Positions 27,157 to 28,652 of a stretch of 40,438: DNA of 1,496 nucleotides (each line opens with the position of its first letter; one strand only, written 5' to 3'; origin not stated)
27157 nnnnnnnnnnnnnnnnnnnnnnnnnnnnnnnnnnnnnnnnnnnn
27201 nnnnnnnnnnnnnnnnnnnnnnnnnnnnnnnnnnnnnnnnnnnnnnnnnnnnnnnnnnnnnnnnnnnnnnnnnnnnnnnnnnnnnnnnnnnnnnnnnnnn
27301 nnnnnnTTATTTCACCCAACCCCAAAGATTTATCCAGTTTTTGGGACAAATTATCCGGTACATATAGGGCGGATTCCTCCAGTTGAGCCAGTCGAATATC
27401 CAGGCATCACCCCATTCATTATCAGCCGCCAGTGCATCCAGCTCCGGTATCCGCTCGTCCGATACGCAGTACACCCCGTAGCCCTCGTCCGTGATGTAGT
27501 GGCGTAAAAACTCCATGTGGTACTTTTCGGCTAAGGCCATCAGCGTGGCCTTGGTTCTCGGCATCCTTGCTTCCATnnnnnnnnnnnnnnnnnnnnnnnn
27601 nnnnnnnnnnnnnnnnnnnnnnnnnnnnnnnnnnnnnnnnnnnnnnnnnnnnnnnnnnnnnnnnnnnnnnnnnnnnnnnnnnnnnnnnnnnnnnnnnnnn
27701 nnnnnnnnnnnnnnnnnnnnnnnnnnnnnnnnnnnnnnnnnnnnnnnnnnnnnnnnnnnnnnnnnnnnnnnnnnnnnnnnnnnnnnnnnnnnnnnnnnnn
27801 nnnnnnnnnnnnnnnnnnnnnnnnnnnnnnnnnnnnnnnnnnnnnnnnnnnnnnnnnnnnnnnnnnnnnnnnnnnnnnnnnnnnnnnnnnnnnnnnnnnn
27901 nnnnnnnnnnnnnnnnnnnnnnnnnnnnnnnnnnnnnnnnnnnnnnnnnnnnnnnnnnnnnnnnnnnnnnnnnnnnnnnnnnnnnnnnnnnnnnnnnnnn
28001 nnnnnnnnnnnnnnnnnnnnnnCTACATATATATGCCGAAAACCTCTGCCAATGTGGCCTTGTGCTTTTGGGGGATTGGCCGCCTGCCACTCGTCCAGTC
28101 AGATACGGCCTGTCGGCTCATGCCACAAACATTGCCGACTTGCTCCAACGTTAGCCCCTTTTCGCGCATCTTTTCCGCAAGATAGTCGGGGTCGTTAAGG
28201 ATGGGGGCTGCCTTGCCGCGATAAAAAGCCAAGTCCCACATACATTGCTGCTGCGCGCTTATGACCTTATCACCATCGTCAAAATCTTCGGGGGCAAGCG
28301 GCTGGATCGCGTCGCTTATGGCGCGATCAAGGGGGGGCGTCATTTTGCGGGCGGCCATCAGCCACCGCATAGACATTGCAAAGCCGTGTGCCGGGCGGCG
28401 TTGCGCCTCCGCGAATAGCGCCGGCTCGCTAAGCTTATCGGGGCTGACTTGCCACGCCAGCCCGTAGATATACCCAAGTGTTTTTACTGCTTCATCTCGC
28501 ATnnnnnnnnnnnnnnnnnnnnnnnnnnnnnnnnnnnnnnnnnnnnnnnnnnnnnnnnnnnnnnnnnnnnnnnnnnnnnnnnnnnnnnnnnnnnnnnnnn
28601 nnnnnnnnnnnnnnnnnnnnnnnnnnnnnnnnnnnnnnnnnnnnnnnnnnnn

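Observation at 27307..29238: Two duplicated consensus promoters with a shared operator and leader drive small leftward genes plus an HTH gene (acr/aca-like anti-defence island)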

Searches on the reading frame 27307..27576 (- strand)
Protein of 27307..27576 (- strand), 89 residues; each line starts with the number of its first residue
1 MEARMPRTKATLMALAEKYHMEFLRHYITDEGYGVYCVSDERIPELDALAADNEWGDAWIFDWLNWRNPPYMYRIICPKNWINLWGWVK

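Call 6: search_protein_families(library=pfam, proteins=[window:27307-27576:-], max_evalue=1)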
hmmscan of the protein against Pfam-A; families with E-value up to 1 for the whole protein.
window:27307-27576:- (89 aa): 1 family
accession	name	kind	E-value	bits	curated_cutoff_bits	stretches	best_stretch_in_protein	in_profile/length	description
PF14026.12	SCO4226-like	-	0.15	12.7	28.5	1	9-40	21-52/76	Nickel responsive protein SCO4226-like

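Call 7: search_protein_families(library=phrogs, proteins=[window:27307-27576:-], max_evalue=0.1)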
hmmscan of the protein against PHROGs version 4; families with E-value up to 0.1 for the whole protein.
window:27307-27576:- (89 aa): 0 families

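Call 30: search_solved_structures(query=window:27307-27576:-, max_evalue=10)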
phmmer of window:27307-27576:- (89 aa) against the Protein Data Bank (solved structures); distinct sequences matched with E-value up to 10: 0.

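Call 36: search_protein_families(library=padloc, proteins=[window:27307-27576:-], max_evalue=0.1)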
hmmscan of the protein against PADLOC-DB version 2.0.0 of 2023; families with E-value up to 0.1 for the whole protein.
window:27307-27576:- (89 aa): 0 families

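Call 37: search_protein_families(library=ncbifam, proteins=[window:27307-27576:-], max_evalue=0.1)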
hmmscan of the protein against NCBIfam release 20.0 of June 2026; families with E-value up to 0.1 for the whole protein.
window:27307-27576:- (89 aa): 0 families

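Call 50: search_protein_representatives(protein=window:27307-27576:-)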
Query: 89 residues. Proteins with E-value up to 0.001 (for the whole library): 58; up to 1e-10: 8; up to 1e-30: 1. The best 58 are listed.
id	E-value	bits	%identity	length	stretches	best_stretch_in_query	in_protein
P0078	2.6e-57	207.2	98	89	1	1-88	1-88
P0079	1.8e-14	69.5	45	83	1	8-87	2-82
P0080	2.1e-13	66.1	46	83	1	8-87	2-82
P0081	1.6e-11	60.1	41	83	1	8-88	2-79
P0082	1.9e-11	59.9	46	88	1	9-88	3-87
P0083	2.3e-11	59.6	42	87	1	10-87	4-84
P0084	3.0e-11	59.2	41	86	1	8-87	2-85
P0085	9.8e-11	57.6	41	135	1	8-88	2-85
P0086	1.4e-10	57.1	41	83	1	7-87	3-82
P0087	4.1e-10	55.6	45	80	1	10-87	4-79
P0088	7.1e-10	54.8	41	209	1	5-88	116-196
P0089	1.3e-09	53.9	35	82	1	8-88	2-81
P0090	1.8e-09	53.5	41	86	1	9-87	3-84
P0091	2.0e-09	53.3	46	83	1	8-88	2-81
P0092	3.5e-09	52.6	39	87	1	9-88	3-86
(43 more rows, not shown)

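Call 53: search_protein_families(library=pfam, alignment_id=A2, max_evalue=0.01)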
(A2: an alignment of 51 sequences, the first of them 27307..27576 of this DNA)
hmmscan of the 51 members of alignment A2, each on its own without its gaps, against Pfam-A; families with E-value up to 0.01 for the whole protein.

A. member 1, window:27307-27576:- (89 aa): 0 families

B. families by the number of members that match (of 51 scanned): 5 families
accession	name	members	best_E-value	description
PF01381.28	HTH_3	1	9.3e-09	Helix-turn-helix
PF13560.12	HTH_31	1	1.8e-05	Helix-turn-helix domain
PF12844.13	HTH_19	1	4.6e-05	Helix-turn-helix domain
PF13413.12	HTH_25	1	0.00014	Helix-turn-helix domain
PF13518.12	HTH_28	1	0.0043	Helix-turn-helix domain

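Call 60: predict_structure(alignment_id=A2)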
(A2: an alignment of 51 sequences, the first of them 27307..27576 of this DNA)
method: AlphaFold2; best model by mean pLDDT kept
length: 89 residues; sequences in the alignment: 51
mean_pLDDT: 86.3   pTM: 0.75
mean pLDDT of the five models: 86.3, 85.5, 84.7, 83.5, 82.8
residues with pLDDT >= 90: 57; 70-90: 16; 50-70: 16; < 50: 0
segments of 3 or more residues with pLDDT < 50: none
pLDDT, mean of each block of 10 residues (from residue 1): 78 95 95 94 90 71 68 92 94
secondary structure, 60 per line:
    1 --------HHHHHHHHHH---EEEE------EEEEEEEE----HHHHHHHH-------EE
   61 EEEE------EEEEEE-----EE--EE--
elements in order: H9-18 E22-25 E32-39 H44-51 E59-64 E71-76

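Call 64: fold_search(model_id=the predicted structure, library=pdb)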
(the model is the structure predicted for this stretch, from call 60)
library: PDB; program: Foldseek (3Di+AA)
matches with E <= 10: 399; with E <= 0.001: 0
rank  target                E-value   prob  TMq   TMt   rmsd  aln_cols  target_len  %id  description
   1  6vu7_A                2.7e-01  0.18  0.28  0.20  11.4        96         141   14  Crystal structure of YbjN, a putative transcription regulator from E. coli (released 2020-03-11)
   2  6vu7_C                4.0e-01  0.18  0.32  0.22  10.7        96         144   14  Crystal structure of YbjN, a putative transcription regulator from E. coli (released 2020-03-11)
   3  6vu7_D                7.2e-01  0.14  0.32  0.23  11.1        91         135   14  Crystal structure of YbjN, a putative transcription regulator from E. coli (released 2020-03-11)
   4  1uv7_A                8.1e-01  0.23  0.39  0.43   5.7        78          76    9  periplasmic domain of EpsM from Vibrio cholerae (released 2004-04-23)
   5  1vkw                  8.7e-01  0.06  0.24  0.14  10.6        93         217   12  Crystal structure of a putative nitroreductase (tm1586) from thermotoga maritima msb8 at 2.00 A resolution (released 2004-09-21)
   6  2lpu_MODEL_1_A        1.1e+00  0.14  0.35  0.24   6.3        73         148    5  Solution structures of KmAtg10 (released 2012-08-01)
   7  5fr7_A                1.1e+00  0.09  0.30  0.20  12.8       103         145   12  Erwinia amylovora AmyR amylovoran repressor, a member of the YbjN protein family (released 2017-01-18)
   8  6vu7_B                1.2e+00  0.08  0.29  0.20  13.0       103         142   14  Crystal structure of YbjN, a putative transcription regulator from E. coli (released 2020-03-11)
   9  4ut0_K                1.5e+00  0.18  0.37  0.22   4.2        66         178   14  THE CRYSTAL STRUCTURE OF I-DMOI IN COMPLEX WITH ITS TARGET DNA AT 10 DAYS INCUBATION IN 5MM MN (STATE 7) (released 2014-12-17)
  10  5fr7_B                1.5e+00  0.08  0.29  0.20  11.2        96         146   11  Erwinia amylovora AmyR amylovoran repressor, a member of the YbjN protein family (released 2017-01-18)
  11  2vs8_K                1.6e+00  0.16  0.38  0.22   4.2        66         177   14  The crystal structure of I-DmoI in complex with DNA and Mn (released 2008-11-11)
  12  2xkk_C                1.7e+00  0.04  0.26  0.05  15.9       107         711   10  CRYSTAL STRUCTURE OF MOXIFLOXACIN, DNA, and A. BAUMANNII TOPO IV (PARE-PARC FUSION TRUNCATE) (released 2010-09-01)
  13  5a0w_D                1.8e+00  0.12  0.36  0.20   4.8        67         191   13  THE CRYSTAL STRUCTURE OF I-DMOI E117A IN COMPLEX WITH ITS TARGET DNA AND IN THE PRESENCE OF 2MM MN (released 2016-05-11)
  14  5o6i_F                1.8e+00  0.11  0.35  0.21   5.0        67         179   12  Structures and dynamics of mesophilic variants from the homing endonuclease I-DmoI (released 2017-12-06)
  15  7jxy_B                1.8e+00  0.11  0.34  0.14   5.3        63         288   14  Structure of TTBK1 kinase domain in complex with Compound 18 (released 2021-05-19)
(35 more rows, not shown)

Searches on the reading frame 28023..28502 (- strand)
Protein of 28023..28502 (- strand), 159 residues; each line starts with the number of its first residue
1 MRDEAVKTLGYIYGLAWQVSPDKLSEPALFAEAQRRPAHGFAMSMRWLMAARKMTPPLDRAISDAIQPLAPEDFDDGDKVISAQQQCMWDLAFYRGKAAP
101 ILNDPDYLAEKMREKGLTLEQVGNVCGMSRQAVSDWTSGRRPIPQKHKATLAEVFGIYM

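Call 6: search_protein_families(library=pfam, proteins=[window:28023-28502:-], max_evalue=1)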
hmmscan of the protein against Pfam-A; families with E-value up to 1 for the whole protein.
window:28023-28502:- (159 aa): 4 families
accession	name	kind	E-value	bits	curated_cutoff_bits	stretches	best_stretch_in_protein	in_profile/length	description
PF01381.28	HTH_3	-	1.5e-07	31.7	23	1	108-157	1-50/55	Helix-turn-helix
PF13560.12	HTH_31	-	1.2e-05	25.9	27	1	108-147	6-45/64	Helix-turn-helix domain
PF04545.22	Sigma70_r4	-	0.025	14.5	24.1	1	114-134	18-38/50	Sigma-70, region 4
PF15943.11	YdaS_toxin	-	0.07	13.4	30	1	127-147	19-39/65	Bacterial toxin YdaS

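Call 7: search_protein_families(library=phrogs, proteins=[window:28023-28502:-], max_evalue=0.1)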
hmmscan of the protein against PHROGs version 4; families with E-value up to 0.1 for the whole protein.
window:28023-28502:- (159 aa): 23 families
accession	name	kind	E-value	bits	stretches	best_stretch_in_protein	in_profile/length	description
phrog_8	-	transcription regulation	1.9e-06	28.6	1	110-157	83-210/346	transcriptional regulator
phrog_2328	-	transcription regulation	5.3e-06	27.2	1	109-157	21-69/128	transcriptional repressor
phrog_4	-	transcription regulation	5.8e-06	26.5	1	107-157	140-186/400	transcriptional repressor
phrog_3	-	transcription regulation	1.7e-05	25.8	1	101-157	86-139/430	transcriptional repressor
phrog_2967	-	transcription regulation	6.8e-05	23.5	1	107-157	14-64/225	transcriptional regulator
phrog_1373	-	transcription regulation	0.00015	22.8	1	106-142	66-102/166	transcriptional regulator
phrog_638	-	transcription regulation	0.00016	22.5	1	121-157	22-58/145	transcriptional regulator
phrog_1124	-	transcription regulation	0.00017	22.2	1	110-155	11-59/177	transcriptional regulator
phrog_2439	-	transcription regulation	0.00023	21.2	1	105-157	9-61/367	transcriptional regulator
phrog_4779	-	transcription regulation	0.0015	20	1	106-148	5-47/98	transcriptional regulator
phrog_14341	-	transcription regulation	0.0016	19.2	1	104-142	4-42/184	transcriptional repressor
phrog_4600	-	unknown function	0.0031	18.3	1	98-148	7-55/86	-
phrog_6223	-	transcription regulation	0.0033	18.5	1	109-142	13-43/73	transcriptional repressor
phrog_8446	-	DNA, RNA and nucleotide metabolism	0.0059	17.3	1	97-138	9-50/211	HNH endonuclease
phrog_8898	-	unknown function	0.011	16.4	1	110-147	8-45/70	-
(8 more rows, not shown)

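Call 27: search_solved_structures(query=window:28023-28502:-, max_evalue=1, show_alignments=1)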
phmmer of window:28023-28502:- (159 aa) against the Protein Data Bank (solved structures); distinct sequences matched with E-value up to 1: 4.
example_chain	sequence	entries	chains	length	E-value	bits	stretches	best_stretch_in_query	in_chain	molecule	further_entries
8tac_A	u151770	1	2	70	0.012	18.5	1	108-157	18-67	DBP48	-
6fkg_C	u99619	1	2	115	0.032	17.2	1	113-153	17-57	Rv1990c (MbcA)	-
8bny_A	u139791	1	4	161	0.14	15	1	106-146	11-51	Immunity repressor protein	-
7t5u_A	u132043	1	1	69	0.26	14.2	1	108-157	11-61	Helix-turn-helix domain-containing protein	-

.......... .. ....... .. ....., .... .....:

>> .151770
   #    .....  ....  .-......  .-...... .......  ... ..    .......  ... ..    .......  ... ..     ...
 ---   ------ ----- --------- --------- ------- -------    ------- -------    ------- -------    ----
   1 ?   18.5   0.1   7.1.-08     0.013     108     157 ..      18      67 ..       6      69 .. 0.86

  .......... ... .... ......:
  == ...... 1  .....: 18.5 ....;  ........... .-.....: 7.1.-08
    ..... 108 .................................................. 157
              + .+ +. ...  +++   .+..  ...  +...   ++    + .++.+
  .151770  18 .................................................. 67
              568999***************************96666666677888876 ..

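Call 31: find_homologous_proteins(query=window:28023-28502:-, max_evalue=0.001)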
Query window:28023-28502:- (159 aa): 16 proteins with E <= 0.001 among 48 candidates.
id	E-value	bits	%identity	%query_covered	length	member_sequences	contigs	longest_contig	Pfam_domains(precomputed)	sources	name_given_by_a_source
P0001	1.6e-101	355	99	100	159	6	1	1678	PF01381.29,PF13560.13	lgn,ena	-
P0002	1.2e-94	332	91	100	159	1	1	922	PF01381.29,PF13560.13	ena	-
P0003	2.0e-93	328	89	100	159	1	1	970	PF01381.29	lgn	-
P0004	2.5e-92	325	88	100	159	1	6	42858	PF01381.29,PF13560.13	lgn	-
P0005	5.5e-92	324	89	100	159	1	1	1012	PF01381.29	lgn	-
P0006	2.4e-91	321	86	100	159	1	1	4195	PF01381.29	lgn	-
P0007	2.2e-89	315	86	100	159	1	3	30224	PF01381.29,PF13560.13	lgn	-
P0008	3.1e-89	315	85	100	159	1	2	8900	PF01381.29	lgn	-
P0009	8.2e-87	307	84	100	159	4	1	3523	PF01381.29,PF13560.13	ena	-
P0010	2.3e-86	305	85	100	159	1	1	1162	PF01381.29,PF13560.13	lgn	-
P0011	2.4e-86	305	84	100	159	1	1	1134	PF01381.29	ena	-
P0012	4.1e-86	304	84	100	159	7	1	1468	PF01381.29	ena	-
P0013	1.1e-84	300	84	100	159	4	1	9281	-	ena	-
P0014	2.8e-83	295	82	100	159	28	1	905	-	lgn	-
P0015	1.0e-82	293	80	100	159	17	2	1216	PF01381.29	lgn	-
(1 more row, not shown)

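Call 36: search_protein_families(library=padloc, proteins=[window:28023-28502:-], max_evalue=0.1)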
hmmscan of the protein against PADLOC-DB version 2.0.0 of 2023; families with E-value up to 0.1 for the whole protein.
window:28023-28502:- (159 aa): 4 families
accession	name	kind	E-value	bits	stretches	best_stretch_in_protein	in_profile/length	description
PDLC03954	RmrA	-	0.019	11.9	1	114-154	21-61/380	-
PDLC03947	RmrA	-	0.023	11.5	1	105-147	13-55/383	-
PDLC03952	RmrA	-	0.033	11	1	104-153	23-72/395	-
PDLC04142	capH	-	0.046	12.8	0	105-150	8-52/103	capH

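Call 37: search_protein_families(library=ncbifam, proteins=[window:28023-28502:-], max_evalue=0.1)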
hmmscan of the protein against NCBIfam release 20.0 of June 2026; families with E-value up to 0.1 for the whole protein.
window:28023-28502:- (159 aa): 2 families
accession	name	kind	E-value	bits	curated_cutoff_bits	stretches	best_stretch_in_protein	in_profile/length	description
NF040522.1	VC1465_fam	subfamily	0.0091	16.1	70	1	113-145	6-38/111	VC1465 family Xer recombination activation factor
NF047542.1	telomere_Tap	equivalog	0.036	12.8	600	1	113-148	27-63/695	telomere-associated protein Tap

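Call 95: find_encoding_contigs(protein=window:28023-28502:-, flank=10000, max_places=4)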
Protein window:28023-28502:- (159 aa): 24 contigs read that carry it; 4 places shown.
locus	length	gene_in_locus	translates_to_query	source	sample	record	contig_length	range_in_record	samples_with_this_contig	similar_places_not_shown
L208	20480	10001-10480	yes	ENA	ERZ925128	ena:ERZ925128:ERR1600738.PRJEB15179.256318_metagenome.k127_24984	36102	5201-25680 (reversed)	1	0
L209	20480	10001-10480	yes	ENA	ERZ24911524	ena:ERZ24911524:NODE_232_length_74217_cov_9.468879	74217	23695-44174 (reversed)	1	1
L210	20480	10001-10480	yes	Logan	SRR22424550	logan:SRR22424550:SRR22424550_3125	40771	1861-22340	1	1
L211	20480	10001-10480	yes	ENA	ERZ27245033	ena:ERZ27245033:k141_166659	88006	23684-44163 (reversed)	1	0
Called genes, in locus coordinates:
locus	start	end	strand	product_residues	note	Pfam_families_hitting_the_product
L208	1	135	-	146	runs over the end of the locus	-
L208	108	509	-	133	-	PF08774:VRR_NUC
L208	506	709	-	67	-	-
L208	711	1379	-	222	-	PF19808:DUF6291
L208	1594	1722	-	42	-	-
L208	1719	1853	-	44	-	-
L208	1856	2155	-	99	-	PF12728:HTH_17 (weak)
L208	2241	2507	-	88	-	-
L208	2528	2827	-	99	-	-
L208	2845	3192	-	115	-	-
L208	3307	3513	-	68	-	PF13560:HTH_31, PF01381:HTH_3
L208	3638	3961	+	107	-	PF12844:HTH_19, PF13560:HTH_31, PF01381:HTH_3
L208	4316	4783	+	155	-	PF13560:HTH_31 (weak)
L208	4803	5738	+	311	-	PF00929:RNase_T, PF13482:RNase_H_2 (weak)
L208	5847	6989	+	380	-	PF14659:Phage_int_SAM_3 (weak), PF00589:Phage_integrase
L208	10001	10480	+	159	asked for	PF13560:HTH_31 (faint), PF01381:HTH_3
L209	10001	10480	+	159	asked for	PF13560:HTH_31 (faint), PF01381:HTH_3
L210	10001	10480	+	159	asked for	PF13560:HTH_31 (faint), PF01381:HTH_3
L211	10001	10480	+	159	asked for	PF13560:HTH_31 (faint), PF01381:HTH_3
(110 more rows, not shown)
